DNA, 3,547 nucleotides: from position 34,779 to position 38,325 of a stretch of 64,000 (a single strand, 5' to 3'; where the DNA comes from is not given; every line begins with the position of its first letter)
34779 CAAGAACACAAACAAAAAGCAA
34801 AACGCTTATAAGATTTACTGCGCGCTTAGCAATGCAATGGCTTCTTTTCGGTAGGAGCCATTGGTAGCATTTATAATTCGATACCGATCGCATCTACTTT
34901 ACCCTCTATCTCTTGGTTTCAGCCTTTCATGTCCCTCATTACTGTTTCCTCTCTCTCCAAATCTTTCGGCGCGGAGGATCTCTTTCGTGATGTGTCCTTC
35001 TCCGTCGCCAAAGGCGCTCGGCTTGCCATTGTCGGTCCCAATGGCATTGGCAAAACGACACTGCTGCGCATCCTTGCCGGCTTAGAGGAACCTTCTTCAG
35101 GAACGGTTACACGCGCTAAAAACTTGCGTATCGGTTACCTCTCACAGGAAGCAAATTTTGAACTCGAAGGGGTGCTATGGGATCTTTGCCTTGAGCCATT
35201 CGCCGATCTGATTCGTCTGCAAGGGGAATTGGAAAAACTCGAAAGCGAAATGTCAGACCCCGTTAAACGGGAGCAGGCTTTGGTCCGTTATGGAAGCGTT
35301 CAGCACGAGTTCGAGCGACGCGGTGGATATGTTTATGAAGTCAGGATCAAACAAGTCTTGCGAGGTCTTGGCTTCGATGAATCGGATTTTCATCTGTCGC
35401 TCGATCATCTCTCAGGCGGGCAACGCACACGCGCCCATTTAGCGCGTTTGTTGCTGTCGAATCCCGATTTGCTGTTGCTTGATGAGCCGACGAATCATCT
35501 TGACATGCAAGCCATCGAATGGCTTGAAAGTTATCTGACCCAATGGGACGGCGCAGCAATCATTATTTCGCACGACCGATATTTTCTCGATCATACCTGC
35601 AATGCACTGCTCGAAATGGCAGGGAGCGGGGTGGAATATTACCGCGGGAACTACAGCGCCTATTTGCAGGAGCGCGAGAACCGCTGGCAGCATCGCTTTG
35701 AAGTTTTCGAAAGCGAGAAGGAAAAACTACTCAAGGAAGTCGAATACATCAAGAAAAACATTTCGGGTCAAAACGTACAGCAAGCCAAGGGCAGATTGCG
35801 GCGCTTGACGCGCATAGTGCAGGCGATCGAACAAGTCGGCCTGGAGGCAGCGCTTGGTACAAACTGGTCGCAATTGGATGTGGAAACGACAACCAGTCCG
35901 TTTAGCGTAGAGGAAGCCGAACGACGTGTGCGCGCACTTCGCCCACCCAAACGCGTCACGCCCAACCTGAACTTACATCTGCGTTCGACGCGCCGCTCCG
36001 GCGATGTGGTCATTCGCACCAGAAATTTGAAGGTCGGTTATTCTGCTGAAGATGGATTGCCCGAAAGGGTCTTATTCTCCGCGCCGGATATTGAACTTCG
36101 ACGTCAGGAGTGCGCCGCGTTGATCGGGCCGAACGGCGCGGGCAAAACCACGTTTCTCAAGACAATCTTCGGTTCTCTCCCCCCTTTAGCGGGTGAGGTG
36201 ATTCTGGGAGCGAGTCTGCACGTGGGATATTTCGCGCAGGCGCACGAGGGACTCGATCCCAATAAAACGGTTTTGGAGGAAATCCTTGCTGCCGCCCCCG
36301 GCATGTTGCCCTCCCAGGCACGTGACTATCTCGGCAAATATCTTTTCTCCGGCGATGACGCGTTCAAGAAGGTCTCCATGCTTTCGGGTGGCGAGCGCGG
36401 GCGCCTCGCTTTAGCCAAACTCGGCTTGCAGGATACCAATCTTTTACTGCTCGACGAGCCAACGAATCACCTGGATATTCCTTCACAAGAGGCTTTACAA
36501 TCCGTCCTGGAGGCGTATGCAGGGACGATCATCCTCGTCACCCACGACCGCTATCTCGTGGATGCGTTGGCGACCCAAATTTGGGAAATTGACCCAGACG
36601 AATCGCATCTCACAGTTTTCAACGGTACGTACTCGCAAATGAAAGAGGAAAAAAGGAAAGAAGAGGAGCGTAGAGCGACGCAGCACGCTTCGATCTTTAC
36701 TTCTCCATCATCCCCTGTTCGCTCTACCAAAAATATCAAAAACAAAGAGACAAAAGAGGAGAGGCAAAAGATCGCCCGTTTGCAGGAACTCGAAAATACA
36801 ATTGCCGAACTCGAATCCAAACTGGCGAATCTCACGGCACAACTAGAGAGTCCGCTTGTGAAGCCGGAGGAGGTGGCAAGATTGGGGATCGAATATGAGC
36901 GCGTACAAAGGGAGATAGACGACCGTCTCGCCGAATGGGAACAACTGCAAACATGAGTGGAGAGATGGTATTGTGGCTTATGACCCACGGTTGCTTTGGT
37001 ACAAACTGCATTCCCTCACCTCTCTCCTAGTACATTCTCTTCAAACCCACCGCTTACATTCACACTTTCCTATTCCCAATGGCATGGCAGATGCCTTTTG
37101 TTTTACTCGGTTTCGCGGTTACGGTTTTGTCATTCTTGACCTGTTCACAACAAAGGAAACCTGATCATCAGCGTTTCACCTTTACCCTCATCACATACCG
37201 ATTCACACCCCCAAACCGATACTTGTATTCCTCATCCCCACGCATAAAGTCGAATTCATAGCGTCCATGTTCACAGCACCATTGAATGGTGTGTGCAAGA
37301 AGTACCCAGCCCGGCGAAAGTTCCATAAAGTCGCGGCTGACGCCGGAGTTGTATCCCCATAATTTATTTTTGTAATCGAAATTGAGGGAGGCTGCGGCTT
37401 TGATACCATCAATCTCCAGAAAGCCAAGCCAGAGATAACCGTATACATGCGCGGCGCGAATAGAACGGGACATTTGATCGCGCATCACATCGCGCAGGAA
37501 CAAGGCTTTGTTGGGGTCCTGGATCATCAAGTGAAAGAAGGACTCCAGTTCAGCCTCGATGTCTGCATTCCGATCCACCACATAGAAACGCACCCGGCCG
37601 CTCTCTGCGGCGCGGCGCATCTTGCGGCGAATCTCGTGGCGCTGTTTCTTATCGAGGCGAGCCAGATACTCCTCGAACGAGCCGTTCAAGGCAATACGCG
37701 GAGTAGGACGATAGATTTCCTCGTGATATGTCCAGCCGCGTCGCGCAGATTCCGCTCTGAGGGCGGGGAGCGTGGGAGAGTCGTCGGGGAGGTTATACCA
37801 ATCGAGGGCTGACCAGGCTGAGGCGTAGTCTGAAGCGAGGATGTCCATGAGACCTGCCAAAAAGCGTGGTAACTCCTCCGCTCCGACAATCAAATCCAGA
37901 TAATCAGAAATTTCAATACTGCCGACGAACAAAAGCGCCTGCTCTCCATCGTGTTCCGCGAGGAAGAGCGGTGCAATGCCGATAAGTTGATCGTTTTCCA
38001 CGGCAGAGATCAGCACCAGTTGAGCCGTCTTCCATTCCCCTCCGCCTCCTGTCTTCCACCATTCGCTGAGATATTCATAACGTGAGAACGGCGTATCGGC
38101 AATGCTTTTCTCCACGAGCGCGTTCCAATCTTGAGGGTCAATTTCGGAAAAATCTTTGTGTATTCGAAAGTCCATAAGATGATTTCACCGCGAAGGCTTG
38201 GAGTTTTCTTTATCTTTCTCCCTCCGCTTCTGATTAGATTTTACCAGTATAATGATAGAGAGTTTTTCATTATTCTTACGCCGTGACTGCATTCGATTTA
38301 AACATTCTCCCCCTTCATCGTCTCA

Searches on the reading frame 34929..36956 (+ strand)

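Call 56: search_protein_families(library=pfam, proteins=[window:34929-36956:+], max_evalue=0.0001)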
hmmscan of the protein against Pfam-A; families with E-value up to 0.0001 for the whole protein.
window:34929-36956:+ (675 aa): 13 families
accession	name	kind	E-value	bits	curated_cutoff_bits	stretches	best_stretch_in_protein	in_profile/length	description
PF00005.33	ABC_tran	-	2.3e-51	174.4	25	2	20-189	2-137/137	ABC transporter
PF13304.12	AAA_21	-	1.6e-18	68.3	27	0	500-545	256-304/304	AAA domain, putative AbiEii toxin, Type IV TA system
PF02463.25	SMC_N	-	1.3e-11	44.8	40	0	154-223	130-205/220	RecF/RecN/SMC N terminal domain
PF12848.13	ABC_tran_Xtn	-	5e-11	43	25.9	1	229-302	2-75/85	ABC transporter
PF13401.12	AAA_22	-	3.5e-08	34.3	27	0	392-515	4-96/130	AAA domain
PF13476.12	AAA_23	-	1.4e-07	32.8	27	0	387-413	14-39/201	AAA domain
PF16326.10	ABC_tran_CTD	-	2.3e-07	31.4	32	1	611-674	3-68/69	ABC transporter C-terminal domain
PF13191.12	AAA_16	-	8.1e-07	30.1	32.6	0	32-115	27-96/167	AAA ATPase domain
PF13555.12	AAA_29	-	1.2e-06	28.6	27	0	383-410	12-39/61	P-loop containing region of AAA domain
PF13479.12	AAA_24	-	1.7e-05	25.2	27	0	29-48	2-21/195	AAA domain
PF13175.12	AAA_15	-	2.9e-05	24.3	32.1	0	33-50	27-44/374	AAA ATPase domain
PF05729.18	NACHT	-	8.7e-05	22.9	26.7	0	32-50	3-21/167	NACHT domain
PF13604.12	AAA_30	-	9.4e-05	22.7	27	0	393-443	18-67/191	AAA domain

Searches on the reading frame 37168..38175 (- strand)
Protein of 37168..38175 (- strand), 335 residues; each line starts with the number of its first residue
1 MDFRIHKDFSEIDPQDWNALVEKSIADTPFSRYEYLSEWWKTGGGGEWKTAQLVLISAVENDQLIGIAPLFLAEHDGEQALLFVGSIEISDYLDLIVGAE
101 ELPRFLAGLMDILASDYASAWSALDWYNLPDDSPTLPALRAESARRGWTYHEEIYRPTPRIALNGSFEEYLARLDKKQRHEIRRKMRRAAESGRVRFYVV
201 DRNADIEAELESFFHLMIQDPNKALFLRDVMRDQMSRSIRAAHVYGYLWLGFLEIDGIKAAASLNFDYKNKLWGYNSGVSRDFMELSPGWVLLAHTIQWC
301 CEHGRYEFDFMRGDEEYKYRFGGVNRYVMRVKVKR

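Call 57: search_protein_families(library=pfam, proteins=[window:37168-38175:-], max_evalue=0.0001)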
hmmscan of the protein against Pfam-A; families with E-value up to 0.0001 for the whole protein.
window:37168-38175:- (335 aa): 2 families
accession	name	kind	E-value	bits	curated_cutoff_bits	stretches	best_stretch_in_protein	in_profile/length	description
PF13480.13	Acetyltransf_6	-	2.6e-27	96.2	22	1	176-318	1-142/143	Acetyltransferase (GNAT) domain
PF04339.18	FemAB_like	-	1e-12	48.3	27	1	166-309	171-310/369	Peptidogalycan biosysnthesis/recognition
